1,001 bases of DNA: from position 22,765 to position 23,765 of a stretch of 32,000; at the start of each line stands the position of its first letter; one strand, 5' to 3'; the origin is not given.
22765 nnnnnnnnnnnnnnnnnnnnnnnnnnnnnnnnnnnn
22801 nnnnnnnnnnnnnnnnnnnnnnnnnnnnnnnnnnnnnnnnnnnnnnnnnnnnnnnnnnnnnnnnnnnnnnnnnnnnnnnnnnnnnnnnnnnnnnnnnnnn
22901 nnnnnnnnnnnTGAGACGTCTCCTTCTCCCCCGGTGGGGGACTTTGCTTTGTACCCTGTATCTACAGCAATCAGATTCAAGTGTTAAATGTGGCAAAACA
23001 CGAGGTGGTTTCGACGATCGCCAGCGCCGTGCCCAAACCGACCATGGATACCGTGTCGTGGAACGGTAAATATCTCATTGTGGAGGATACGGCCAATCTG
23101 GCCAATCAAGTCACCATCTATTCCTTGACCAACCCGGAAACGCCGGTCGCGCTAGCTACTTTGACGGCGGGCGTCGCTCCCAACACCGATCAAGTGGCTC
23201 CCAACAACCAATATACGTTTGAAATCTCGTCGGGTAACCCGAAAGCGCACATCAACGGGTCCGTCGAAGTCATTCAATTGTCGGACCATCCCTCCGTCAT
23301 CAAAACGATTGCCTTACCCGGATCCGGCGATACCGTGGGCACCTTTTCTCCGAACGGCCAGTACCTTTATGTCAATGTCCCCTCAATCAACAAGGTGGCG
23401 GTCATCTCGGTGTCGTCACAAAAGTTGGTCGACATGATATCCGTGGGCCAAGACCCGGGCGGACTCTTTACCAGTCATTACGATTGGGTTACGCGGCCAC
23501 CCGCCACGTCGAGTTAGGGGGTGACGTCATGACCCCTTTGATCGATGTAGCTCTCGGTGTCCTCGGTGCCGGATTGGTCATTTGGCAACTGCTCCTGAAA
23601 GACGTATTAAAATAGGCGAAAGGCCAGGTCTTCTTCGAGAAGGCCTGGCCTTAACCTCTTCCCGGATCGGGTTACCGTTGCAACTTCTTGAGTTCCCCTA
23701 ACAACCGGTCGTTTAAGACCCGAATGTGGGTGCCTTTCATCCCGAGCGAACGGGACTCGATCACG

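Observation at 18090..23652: Compact nine-gene unit: membrane cytochrome c, DsrEFH-like trio, TusA, YeeE, Cys-tailed peptide, propeller lipoprotein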

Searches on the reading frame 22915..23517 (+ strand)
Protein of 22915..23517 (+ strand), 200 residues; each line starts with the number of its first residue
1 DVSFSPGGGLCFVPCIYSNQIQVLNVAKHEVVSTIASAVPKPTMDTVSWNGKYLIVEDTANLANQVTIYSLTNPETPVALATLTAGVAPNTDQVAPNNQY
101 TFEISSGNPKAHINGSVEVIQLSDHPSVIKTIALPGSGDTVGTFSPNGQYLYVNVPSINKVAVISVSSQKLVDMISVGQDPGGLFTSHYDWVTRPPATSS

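Call 7: search_protein_families(library=pfam, proteins=[window:22915-23517:+], max_evalue=0.1)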
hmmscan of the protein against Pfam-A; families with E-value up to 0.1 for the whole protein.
window:22915-23517:+ (200 aa): 2 families
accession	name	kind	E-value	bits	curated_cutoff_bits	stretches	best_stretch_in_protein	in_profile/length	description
PF21783.3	YNCE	-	0.00018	21.4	27.1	1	116-187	265-334/339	YNCE-like beta-propeller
PF02239.22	Cytochrom_D1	-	0.042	12.8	25.5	0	96-188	277-366/368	Cytochrome D1 heme domain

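Call 12: search_protein_families(library=ncbifam, proteins=[window:22915-23517:+], max_evalue=1)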
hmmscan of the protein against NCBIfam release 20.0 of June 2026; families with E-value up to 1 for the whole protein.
window:22915-23517:+ (200 aa): 7 families
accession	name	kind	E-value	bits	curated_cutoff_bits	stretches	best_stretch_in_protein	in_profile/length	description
TIGR03866.1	PQQ_ABC_repeats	subfamily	2.4e-08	33.4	287.3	2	141-186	87-132/310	PQQ-dependent catabolism-associated beta-propeller protein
NF052460.1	L-NosZ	equivalog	4.6e-05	22.1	700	1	138-179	46-85/480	clade III lactonase-type nitrous-oxide reductase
NF052340.1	hydrazine_beta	equivalog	0.00013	21.1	560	2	143-181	39-77/372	hydrazine synthase subunit beta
TIGR02276.1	beta_rpt_yvtn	repeat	0.021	14.8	27.85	1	146-184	1-39/42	beta-propeller repeat protein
NF052342.1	hydrazine_BC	exception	0.056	11.6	1250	0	143-182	87-126/690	hydrazine synthase subunit beta-gamma fusion subunit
NF002867.0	PRK03174.1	equivalog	0.061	13.6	100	1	41-76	12-47/59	small acid-soluble spore protein H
NF004365.0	PRK05738.3-1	equivalog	0.18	12.2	166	1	97-146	28-76/100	50S ribosomal protein L23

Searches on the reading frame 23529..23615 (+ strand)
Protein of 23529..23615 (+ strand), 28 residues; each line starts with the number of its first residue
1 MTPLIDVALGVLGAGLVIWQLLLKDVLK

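Call 7: search_protein_families(library=pfam, proteins=[window:23529-23615:+], max_evalue=0.1)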
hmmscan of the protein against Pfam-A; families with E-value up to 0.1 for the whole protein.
window:23529-23615:+ (28 aa): 0 families

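Call 12: search_protein_families(library=ncbifam, proteins=[window:23529-23615:+], max_evalue=1)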
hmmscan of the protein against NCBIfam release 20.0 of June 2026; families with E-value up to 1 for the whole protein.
window:23529-23615:+ (28 aa): 0 families
